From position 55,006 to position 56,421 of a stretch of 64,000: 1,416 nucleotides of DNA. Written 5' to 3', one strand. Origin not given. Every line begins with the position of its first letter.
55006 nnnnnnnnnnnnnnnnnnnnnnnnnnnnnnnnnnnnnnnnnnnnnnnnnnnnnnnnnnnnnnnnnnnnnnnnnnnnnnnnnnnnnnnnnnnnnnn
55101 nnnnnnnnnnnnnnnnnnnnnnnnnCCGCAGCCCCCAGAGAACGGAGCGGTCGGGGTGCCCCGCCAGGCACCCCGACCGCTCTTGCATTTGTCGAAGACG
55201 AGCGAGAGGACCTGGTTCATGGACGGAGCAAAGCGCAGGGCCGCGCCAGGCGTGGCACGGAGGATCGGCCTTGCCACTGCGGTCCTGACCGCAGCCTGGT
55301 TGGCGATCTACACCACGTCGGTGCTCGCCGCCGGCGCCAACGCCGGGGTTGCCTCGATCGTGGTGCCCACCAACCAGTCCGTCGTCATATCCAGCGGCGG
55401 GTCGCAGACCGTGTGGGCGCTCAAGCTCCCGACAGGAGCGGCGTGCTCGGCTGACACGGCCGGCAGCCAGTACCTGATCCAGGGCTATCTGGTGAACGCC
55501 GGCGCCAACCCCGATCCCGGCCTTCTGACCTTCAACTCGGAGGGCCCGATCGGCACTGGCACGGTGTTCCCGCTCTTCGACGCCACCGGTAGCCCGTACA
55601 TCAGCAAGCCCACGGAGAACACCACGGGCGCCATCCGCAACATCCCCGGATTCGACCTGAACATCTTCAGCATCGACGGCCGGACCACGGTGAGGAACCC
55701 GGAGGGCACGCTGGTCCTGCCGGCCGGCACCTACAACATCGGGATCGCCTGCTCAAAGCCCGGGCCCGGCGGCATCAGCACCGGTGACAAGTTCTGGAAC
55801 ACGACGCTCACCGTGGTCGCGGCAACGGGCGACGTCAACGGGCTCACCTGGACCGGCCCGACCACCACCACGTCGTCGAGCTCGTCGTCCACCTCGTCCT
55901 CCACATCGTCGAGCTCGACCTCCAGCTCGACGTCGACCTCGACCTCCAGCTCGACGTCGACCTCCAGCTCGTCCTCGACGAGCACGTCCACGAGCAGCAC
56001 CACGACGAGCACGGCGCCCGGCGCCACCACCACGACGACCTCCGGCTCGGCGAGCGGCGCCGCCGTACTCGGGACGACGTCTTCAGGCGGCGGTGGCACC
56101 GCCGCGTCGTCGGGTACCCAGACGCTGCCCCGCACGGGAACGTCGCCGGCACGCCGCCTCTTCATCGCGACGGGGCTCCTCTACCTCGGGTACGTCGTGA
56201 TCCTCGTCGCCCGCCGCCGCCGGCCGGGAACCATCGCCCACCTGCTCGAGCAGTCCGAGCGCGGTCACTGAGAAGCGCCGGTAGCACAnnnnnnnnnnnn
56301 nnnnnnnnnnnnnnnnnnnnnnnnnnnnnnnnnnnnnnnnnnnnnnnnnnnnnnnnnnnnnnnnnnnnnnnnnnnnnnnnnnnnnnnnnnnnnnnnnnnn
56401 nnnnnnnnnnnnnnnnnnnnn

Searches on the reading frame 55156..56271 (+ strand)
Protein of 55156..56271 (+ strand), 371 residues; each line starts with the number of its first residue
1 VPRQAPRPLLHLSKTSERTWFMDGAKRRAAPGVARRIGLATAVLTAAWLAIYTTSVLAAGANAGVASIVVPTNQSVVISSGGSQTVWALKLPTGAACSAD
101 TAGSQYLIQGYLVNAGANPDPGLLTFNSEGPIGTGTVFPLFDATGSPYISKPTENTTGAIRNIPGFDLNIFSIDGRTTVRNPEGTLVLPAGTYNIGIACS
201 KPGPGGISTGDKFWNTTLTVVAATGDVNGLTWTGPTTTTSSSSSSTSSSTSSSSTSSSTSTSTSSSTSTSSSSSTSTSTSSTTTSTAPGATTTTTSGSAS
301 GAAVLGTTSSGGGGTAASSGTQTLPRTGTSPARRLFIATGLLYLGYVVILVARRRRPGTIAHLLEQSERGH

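Call 3: search_protein_families(library=pfam, proteins=[window:55156-56271:+], max_evalue=1)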
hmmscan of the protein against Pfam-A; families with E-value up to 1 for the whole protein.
window:55156-56271:+ (371 aa): 2 families
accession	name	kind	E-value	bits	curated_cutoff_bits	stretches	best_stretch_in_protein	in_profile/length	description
PF10428.14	SOG2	-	0.072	12.9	26.9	1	239-304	252-317/475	RAM signalling pathway protein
PF03105.24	SPX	-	0.69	10.3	27.8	1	240-285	69-117/340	SPX domain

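Call 4: search_protein_families(library=ncbifam, proteins=[window:55156-56271:+], max_evalue=1)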
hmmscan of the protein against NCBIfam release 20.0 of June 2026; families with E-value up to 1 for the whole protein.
window:55156-56271:+ (371 aa): 0 families

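Call 36: search_solved_structures(query=window:55156-56271:+, max_evalue=10)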
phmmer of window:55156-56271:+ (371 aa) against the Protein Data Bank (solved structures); distinct sequences matched with E-value up to 10: 4.
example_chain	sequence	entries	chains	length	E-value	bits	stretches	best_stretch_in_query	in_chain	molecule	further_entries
9krj_A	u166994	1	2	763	0.19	13.9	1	254-317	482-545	Dual specificity tyrosine-phosphorylation-regulated kinase 1A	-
7ane_af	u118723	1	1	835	0.35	13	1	261-346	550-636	Excreted/secreted protein 15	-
5mqf_T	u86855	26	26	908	0.64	12.1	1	211-281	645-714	Pre-mRNA-splicing factor CWC22 homolog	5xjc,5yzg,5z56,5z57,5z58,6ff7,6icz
9fia_B9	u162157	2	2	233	0.9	11.7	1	252-303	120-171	DnaJ domain-containing protein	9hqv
